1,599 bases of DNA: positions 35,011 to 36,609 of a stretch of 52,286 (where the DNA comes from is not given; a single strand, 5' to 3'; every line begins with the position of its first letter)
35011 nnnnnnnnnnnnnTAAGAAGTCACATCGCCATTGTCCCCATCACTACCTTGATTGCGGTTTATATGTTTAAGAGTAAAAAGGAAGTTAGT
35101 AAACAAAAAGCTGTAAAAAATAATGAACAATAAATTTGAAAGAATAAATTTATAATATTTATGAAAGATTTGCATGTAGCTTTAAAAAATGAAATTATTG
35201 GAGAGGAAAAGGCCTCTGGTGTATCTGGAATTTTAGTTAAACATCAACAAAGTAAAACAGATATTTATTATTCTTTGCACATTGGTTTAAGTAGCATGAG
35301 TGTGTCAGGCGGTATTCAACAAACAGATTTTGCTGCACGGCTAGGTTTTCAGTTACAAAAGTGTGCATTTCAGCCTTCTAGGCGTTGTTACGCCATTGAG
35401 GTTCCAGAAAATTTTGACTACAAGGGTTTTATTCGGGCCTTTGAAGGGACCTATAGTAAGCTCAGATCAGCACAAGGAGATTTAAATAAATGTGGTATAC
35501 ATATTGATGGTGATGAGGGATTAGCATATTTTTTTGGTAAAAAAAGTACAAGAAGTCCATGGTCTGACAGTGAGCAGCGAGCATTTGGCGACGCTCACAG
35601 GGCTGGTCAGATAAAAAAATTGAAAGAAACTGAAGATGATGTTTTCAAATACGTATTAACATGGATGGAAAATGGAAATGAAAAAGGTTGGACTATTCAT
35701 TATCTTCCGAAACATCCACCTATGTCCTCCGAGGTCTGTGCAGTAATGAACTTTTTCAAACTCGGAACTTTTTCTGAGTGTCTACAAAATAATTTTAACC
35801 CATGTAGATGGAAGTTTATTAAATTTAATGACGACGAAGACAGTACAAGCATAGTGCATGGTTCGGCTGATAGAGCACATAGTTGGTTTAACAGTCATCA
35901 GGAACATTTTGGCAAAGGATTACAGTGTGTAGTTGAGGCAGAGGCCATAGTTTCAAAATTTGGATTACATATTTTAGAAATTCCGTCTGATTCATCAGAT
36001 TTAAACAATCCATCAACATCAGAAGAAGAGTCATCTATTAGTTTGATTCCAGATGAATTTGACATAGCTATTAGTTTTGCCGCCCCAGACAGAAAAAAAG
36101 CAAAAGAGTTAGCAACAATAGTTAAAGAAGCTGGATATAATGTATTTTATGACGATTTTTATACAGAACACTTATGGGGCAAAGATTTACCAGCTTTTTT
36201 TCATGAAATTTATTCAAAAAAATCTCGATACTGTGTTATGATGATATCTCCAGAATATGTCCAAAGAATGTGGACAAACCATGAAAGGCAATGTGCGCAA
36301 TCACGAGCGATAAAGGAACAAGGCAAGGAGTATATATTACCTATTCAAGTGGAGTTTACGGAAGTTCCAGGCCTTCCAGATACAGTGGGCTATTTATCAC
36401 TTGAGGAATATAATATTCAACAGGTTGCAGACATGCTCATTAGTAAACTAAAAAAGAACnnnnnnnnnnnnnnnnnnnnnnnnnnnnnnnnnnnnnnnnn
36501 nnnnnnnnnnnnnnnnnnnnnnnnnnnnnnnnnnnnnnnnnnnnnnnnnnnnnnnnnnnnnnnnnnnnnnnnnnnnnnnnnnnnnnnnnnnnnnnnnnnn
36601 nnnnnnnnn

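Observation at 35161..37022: Two-gene TIR module (unknown N-domain plus TIR, then a small 2-TM protein) in an island next to tRNA-Tyr: candidate defence system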

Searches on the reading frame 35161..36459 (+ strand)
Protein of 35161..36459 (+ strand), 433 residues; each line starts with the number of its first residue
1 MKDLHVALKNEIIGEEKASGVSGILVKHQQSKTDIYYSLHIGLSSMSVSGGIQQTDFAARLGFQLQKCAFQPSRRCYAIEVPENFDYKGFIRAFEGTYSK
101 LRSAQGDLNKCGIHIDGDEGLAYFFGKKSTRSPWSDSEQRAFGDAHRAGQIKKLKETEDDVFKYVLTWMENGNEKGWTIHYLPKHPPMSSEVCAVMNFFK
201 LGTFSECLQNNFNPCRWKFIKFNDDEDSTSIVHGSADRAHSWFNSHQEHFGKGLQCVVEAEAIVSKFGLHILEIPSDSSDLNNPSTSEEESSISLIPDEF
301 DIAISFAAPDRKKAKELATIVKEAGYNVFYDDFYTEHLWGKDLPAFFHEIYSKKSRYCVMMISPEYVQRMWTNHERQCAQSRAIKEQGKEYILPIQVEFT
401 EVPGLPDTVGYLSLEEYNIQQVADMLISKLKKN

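Call 3: search_protein_families(library=pfam, proteins=[window:35161-36459:+], max_evalue=1)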
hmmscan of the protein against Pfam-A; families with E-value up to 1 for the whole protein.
window:35161-36459:+ (433 aa): 2 families
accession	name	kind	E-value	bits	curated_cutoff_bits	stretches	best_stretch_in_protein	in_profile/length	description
PF13676.11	TIR_2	-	2.5e-14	54.2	28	1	302-420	1-116/122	TIR domain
PF01582.25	TIR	-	0.0027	18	21.3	1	316-399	20-98/179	TIR domain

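Call 4: search_protein_families(library=padloc, proteins=[window:35161-36459:+], max_evalue=1)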
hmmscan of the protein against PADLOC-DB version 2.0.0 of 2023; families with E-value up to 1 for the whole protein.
window:35161-36459:+ (433 aa): 5 families
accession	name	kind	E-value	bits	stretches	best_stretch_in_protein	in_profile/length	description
PDLC05062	PDC-S66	-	1.7e-15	55.2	1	288-396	137-241/282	-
PDLC02962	RT-TIR_XII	-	2e-05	21.7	1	288-401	334-444/478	single gene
PDLC02421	Aga_TIR-PNTD1-PNTD2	-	0.00022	18.5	1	302-401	6-104/430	Class I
PDLC00417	ThsB1|ThsB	-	0.014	12.9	1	300-396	167-260/303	TIR-like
PDLC02403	Aga_TIR-PNTD1-PNTD2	-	0.017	12.1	1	304-398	7-100/443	Class I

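Call 5: search_protein_families(library=ncbifam, proteins=[window:35161-36459:+], max_evalue=1)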
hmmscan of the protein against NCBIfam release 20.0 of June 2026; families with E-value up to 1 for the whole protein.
window:35161-36459:+ (433 aa): 1 family
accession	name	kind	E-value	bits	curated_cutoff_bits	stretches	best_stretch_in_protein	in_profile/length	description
NF042941.1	Retron_TIR_antiphage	equivalog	8.4e-10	38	600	1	291-401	331-437/464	TIR domain-containing anti-phage reverse transcriptase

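Call 6: find_homologous_proteins(query=window:35161-36459:+)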
Query window:35161-36459:+ (433 aa): 333 proteins with E <= 0.001 among 3211 candidates; the best 120 are listed.
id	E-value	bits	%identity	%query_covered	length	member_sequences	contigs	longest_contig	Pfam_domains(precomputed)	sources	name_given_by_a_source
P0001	0.0e+0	1010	100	100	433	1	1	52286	PF13676.12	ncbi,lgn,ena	ncbi:MAG: TIR domain-containing protein [Patescibacteria group bacterium]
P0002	2.0e-122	427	46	99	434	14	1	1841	PF13676.12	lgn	-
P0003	4.9e-122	426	48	99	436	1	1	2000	PF13676.12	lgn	-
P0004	2.3e-118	414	45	99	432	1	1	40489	PF13676.12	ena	-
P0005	6.6e-117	409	44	99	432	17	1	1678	PF13676.12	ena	-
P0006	7.0e-117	409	45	100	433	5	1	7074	PF13676.12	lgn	-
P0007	7.5e-116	406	45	99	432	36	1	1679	PF13676.12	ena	-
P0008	1.3e-115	405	44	99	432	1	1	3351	PF13676.12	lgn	-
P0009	2.5e-115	404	44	100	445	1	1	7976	PF13676.12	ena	-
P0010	1.6e-114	401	43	99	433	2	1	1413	PF13676.12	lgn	-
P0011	2.4e-114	401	44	99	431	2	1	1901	PF13676.12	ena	-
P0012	4.1e-114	400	42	99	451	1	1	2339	PF13676.12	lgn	-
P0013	6.0e-114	399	45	100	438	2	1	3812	PF01582.26,PF13676.12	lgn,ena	-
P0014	1.2e-113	398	44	100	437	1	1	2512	PF13676.12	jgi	jgi:hypothetical protein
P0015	1.4e-113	398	44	99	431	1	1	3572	PF13676.12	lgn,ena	-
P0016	3.4e-113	397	43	99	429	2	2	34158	PF13676.12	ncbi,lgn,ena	-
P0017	2.4e-112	394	44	99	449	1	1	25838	PF13676.12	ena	-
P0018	7.7e-112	392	43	100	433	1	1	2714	PF13676.12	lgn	-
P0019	8.9e-112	392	45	99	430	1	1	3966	PF13676.12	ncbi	ncbi:MAG: TIR domain-containing protein [Candidatus Paceibacteria bacterium]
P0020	2.7e-111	391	44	100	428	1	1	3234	PF13676.12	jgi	-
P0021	4.0e-111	390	43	100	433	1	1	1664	PF13676.12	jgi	-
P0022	1.5e-110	388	41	99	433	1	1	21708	PF13676.12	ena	-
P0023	1.6e-110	388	42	100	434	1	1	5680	PF13676.12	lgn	-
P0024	7.3e-110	386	43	99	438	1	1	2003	PF13676.12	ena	-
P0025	8.7e-110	386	44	99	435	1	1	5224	PF13676.12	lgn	-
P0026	2.9e-109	384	42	99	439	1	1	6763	PF13676.12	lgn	-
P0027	3.6e-109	384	41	99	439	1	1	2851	PF13676.12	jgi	jgi:hypothetical protein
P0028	4.6e-109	383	44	99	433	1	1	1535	PF13676.12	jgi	jgi:hypothetical protein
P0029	6.7e-109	383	42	100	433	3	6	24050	PF13676.12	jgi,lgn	-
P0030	2.4e-108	381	41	100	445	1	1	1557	PF13676.12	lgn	-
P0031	3.3e-108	380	42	100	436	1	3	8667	PF01582.26,PF13676.12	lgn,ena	-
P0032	1.4e-107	378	43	100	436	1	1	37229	PF01582.26,PF13676.12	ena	-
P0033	1.5e-107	378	44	100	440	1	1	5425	PF01582.26,PF13676.12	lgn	-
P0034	3.2e-107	377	41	100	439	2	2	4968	PF13676.12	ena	-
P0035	3.8e-107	377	44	91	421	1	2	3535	PF13676.12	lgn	-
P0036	4.6e-107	377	43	100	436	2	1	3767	PF01582.26,PF13676.12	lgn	-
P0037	5.8e-107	376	41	99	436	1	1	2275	PF13676.12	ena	-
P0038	6.8e-107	376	42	99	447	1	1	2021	PF13676.12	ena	-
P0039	2.7e-106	374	42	99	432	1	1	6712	PF13676.12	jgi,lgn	jgi:hypothetical protein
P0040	3.4e-106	374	40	99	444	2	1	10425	PF13676.12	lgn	-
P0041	5.2e-106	373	41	99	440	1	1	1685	PF13676.12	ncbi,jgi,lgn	jgi:hypothetical protein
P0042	6.6e-106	373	41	95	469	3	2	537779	PF13676.12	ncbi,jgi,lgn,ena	-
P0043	7.6e-106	373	43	100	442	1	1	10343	PF01582.26,PF13676.12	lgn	-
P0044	1.7e-105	371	41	99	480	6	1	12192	PF13676.12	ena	-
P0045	2.6e-105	371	42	98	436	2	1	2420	PF01582.26,PF13676.12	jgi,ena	-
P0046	3.9e-105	370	43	100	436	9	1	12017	PF13676.12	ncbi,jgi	jgi:hypothetical protein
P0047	4.9e-105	370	40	99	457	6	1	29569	PF13676.12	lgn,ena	-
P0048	5.9e-105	370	42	100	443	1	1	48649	PF13676.12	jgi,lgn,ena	-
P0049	1.4e-104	368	44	99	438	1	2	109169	PF01582.26,PF13676.12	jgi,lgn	jgi:hypothetical protein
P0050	2.9e-104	367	43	97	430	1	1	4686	PF13676.12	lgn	-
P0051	3.0e-104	367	42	99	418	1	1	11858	PF13676.12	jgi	jgi:hypothetical protein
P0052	3.5e-104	367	43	100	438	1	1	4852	PF01582.26,PF13676.12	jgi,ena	-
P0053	4.0e-104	367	41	100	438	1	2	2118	PF13676.12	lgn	-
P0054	4.8e-104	367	43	99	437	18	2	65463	PF01582.26,PF13676.12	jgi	-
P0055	5.5e-104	366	40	99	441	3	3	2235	PF13676.12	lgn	-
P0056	5.8e-104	366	41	99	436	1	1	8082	PF13676.12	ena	-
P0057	1.2e-103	365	42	100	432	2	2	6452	PF13676.12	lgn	-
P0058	1.6e-103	365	42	99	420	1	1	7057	PF13676.12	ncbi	-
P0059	1.7e-103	365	40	99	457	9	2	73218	PF13676.12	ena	-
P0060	2.2e-103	364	40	99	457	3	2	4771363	PF13676.12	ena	-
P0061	2.6e-103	364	42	99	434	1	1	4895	PF01582.26,PF13676.12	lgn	-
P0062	3.3e-103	364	42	100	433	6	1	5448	PF13676.12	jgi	jgi:hypothetical protein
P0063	3.3e-103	364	40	100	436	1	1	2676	PF13676.12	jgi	jgi:hypothetical protein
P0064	3.8e-103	364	41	99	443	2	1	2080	PF13676.12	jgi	jgi:hypothetical protein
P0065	4.6e-103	363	41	99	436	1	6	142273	PF13676.12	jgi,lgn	jgi:hypothetical protein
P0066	5.0e-103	363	41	99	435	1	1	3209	PF13676.12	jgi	jgi:hypothetical protein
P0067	5.1e-103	363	40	99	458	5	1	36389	PF13676.12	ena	-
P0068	6.2e-103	363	43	95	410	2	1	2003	PF13676.12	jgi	jgi:hypothetical protein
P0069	6.3e-103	363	41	99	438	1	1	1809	PF13676.12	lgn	-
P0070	1.0e-102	362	40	100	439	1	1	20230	PF13676.12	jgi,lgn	jgi:hypothetical protein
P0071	4.7e-102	360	41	99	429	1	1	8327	PF13676.12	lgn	-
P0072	5.9e-102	360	38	99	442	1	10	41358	PF13676.12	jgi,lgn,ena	jgi:hypothetical protein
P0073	1.5e-101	358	43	100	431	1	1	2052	PF13676.12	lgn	-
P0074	1.6e-101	358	41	99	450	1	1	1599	PF13676.12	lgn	-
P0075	1.7e-101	358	41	100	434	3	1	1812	PF13676.12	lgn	-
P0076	5.0e-101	357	42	100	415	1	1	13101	PF13676.12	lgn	-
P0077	6.2e-101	356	42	95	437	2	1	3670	PF13676.12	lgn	-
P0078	6.2e-101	356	41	95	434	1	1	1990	PF13676.12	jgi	-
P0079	6.3e-101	356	41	100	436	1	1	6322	PF01582.26,PF13676.12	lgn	-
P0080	6.9e-101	356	43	94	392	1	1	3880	PF13676.12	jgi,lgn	jgi:hypothetical protein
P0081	9.2e-101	356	40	99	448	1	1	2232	PF01582.26,PF13676.12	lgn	-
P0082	1.1e-100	356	39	99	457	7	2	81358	PF13676.12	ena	-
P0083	1.1e-100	356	38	99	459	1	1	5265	PF13676.12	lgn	-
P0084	1.5e-100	355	41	99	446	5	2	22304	PF13676.12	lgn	-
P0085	1.6e-100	355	41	99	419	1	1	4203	PF13676.12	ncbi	-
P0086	2.1e-100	355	39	99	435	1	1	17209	PF01582.26,PF13676.12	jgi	jgi:hypothetical protein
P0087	3.4e-100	354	40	100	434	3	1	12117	PF13676.12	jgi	-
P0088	6.7e-100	353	41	100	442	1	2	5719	PF13676.12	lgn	-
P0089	1.1e-99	352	41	99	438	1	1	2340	PF13676.12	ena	-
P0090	1.5e-99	352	41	94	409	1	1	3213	PF13676.12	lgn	-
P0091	1.6e-99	352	40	99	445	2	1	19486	PF01582.26,PF13676.12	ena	-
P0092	1.6e-99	352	40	99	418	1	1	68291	PF13676.12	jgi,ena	-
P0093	2.3e-99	351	41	100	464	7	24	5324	PF13676.12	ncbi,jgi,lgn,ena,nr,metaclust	ncbi:MAG TPA: hypothetical protein DCZ05_06835 [Deltaproteobacteria bacterium]|nr:hypothetical prote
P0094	2.5e-99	351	42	99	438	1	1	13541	PF13676.12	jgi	jgi:hypothetical protein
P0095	2.8e-99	351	40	99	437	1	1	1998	PF13676.12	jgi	-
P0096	5.3e-99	350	41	99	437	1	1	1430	PF13676.12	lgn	-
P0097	6.6e-99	350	43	93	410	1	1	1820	PF13676.12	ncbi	-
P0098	6.8e-99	350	40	100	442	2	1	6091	PF13676.12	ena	-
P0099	1.6e-98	348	40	99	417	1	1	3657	PF13676.12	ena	-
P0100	3.2e-98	347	40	100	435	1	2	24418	PF01582.26,PF13676.12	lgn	-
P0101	3.8e-98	347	41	99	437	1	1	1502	PF13676.12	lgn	-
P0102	4.2e-98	347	41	100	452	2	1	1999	PF13676.12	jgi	-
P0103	4.3e-98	347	39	98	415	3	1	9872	PF13676.12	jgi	-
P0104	4.4e-98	347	41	100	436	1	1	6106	PF01582.26,PF13676.12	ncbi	-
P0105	5.6e-98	347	39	99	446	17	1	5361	PF13676.12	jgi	jgi:hypothetical protein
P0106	1.3e-97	345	41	99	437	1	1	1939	PF13676.12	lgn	-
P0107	1.5e-97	345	39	99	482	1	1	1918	PF13676.12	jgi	jgi:hypothetical protein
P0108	2.6e-97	344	41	100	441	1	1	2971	PF13676.12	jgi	jgi:TIR domain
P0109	3.4e-97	344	40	100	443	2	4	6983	PF13676.12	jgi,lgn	-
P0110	4.1e-97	344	39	99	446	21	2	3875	PF13676.12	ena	-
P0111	2.2e-96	341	41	100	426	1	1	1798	PF13676.12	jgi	jgi:hypothetical protein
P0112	2.3e-96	341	39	100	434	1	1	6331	PF01582.26,PF13676.12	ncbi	-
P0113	3.0e-96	341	42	99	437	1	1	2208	PF13676.12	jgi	jgi:hypothetical protein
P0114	3.3e-96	341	42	94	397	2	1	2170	PF01582.26,PF13676.12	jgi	jgi:hypothetical protein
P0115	4.3e-96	340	41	99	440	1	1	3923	PF13676.12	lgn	-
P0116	4.5e-96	340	40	100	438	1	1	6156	PF13676.12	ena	-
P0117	5.8e-96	340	40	100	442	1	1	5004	PF13676.12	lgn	-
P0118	7.4e-95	336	42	88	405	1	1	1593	PF13676.12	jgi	jgi:hypothetical protein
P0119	1.1e-94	336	39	100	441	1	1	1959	PF13676.12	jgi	jgi:hypothetical protein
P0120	2.8e-94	335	38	99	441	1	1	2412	PF13676.12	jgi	jgi:hypothetical protein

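Call 8: find_encoding_contigs(protein=P0004, flank=6000, max_places=2)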
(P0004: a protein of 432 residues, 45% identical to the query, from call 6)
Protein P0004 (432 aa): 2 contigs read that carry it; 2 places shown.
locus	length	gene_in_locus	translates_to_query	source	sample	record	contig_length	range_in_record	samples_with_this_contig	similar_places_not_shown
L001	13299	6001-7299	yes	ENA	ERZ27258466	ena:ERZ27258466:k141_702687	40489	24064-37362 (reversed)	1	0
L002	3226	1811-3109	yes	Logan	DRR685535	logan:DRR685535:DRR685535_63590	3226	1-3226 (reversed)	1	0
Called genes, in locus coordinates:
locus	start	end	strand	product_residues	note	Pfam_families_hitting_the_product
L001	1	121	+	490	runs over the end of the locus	PF04326:SLFN_AlbA_2, PF13749:HATPase_c_4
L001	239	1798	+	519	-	PF12161:HsdM_N, PF02384:N6_Mtase, PF07669:Eco57I (faint)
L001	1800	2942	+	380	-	-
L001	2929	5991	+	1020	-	PF04313:HSDR_N, PF00270:DEAD, PF04851:ResIII, PF18766:SWI2_SNF2, PF22679:T1R_D3-like, PF12008:EcoR124_C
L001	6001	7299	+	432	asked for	PF13676:TIR_2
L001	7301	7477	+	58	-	-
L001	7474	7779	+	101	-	PF01909:NTP_transf_2 (weak), PF18765:Polbeta (weak)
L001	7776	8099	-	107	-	-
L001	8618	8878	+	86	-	-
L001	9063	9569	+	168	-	PF05981:CreA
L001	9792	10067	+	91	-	-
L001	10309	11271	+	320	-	PF01408:GFO_IDH_MocA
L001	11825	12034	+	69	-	-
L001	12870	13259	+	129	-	-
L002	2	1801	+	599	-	?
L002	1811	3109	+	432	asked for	PF13676:TIR_2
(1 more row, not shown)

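Call 9: find_encoding_contigs(protein=P0016, flank=6000, max_places=2)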
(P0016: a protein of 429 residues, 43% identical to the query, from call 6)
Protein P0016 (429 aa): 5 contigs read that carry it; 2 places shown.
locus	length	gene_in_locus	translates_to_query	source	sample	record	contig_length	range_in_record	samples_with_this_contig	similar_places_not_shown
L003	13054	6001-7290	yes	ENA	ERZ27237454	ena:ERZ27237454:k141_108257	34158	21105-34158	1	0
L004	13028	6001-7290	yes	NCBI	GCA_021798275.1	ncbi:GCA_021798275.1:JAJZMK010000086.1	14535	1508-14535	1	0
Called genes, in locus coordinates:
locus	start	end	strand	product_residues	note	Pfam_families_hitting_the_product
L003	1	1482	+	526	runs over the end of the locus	PF12161:HsdM_N, PF02384:N6_Mtase, PF01170:UPF0020 (weak), PF07669:Eco57I (weak)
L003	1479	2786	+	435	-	PF01420:Methylase_S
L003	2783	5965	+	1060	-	PF04313:HSDR_N, PF04851:ResIII, PF18766:SWI2_SNF2, PF22679:T1R_D3-like, PF11867:T1RH-like_C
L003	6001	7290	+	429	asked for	PF13676:TIR_2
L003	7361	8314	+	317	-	PF00882:Zn_dep_PLPC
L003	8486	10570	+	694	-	PF02463:SMC_N (weak), PF11398:DUF2813 (faint), PF13175:AAA_15, PF13476:AAA_23 (weak), PF13175:AAA_15, PF13304:AAA_21, PF20469:OLD-like_TOPRIM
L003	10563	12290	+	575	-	PF00580:UvrD-helicase, PF13245:AAA_19, PF00580:UvrD-helicase (weak)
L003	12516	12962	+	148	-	-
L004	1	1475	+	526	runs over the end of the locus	PF12161:HsdM_N, PF02384:N6_Mtase, PF01170:UPF0020 (weak), PF07669:Eco57I (weak)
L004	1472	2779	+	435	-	PF01420:Methylase_S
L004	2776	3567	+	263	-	-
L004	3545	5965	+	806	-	PF04851:ResIII, PF18766:SWI2_SNF2, PF22679:T1R_D3-like, PF11867:T1RH-like_C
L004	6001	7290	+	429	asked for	PF13676:TIR_2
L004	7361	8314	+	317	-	PF00882:Zn_dep_PLPC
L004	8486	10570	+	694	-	PF02463:SMC_N (weak), PF11398:DUF2813 (faint), PF13175:AAA_15, PF13476:AAA_23 (weak), PF13175:AAA_15, PF13304:AAA_21, PF20469:OLD-like_TOPRIM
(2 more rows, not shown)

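Call 10: find_encoding_contigs(protein=P0042, flank=6000, max_places=2)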
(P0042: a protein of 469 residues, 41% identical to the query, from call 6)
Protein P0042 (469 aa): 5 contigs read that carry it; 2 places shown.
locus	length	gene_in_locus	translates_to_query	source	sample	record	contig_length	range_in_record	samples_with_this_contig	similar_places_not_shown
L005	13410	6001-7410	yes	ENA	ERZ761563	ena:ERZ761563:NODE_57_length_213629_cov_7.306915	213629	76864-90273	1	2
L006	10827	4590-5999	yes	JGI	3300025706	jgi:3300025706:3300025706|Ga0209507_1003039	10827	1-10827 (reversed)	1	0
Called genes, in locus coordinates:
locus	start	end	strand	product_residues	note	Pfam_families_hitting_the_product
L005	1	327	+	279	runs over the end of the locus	PF00248:Aldo_ket_red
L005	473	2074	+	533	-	PF13231:PMT_2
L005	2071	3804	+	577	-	-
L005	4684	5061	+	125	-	-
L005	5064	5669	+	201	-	PF06114:Peptidase_M78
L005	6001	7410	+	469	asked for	PF13676:TIR_2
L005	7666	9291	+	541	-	PF13304:AAA_21, PF13175:AAA_15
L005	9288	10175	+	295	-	-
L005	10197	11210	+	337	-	PF14281:PDDEXK_4 (weak)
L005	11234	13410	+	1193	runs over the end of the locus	-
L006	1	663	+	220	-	?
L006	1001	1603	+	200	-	-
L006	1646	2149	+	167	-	-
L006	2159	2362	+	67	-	-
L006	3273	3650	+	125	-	-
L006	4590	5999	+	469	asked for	PF13676:TIR_2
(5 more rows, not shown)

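Call 11: find_encoding_contigs(protein=P0060, flank=6000, max_places=2)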
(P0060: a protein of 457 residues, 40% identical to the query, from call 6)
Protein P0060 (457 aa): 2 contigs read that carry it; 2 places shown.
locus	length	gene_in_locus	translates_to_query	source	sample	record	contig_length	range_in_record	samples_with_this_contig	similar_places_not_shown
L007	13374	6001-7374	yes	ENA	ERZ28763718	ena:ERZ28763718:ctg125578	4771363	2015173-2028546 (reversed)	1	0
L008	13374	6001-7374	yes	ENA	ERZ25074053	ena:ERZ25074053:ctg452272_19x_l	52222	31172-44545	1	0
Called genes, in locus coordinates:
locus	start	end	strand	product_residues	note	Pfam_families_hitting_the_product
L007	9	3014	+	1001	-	PF04851:ResIII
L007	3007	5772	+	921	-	PF01555:N6_N4_Mtase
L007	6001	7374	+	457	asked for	PF13676:TIR_2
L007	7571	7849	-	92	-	-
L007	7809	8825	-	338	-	PF13356:Arm-DNA-bind_3, PF22022:Phage_int_M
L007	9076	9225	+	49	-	-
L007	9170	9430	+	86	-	PF02604:PhdYeFM_antitox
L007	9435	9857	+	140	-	PF01850:PIN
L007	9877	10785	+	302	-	PF12161:HsdM_N, PF02384:N6_Mtase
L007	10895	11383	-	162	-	PF13701:DDE_Tnp_1_4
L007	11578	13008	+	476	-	PF13701:DDE_Tnp_1_4, PF01609:DDE_Tnp_1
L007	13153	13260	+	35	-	-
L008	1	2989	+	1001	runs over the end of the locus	PF04851:ResIII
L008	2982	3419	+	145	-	-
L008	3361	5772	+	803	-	PF01555:N6_N4_Mtase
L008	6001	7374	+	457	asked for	PF13676:TIR_2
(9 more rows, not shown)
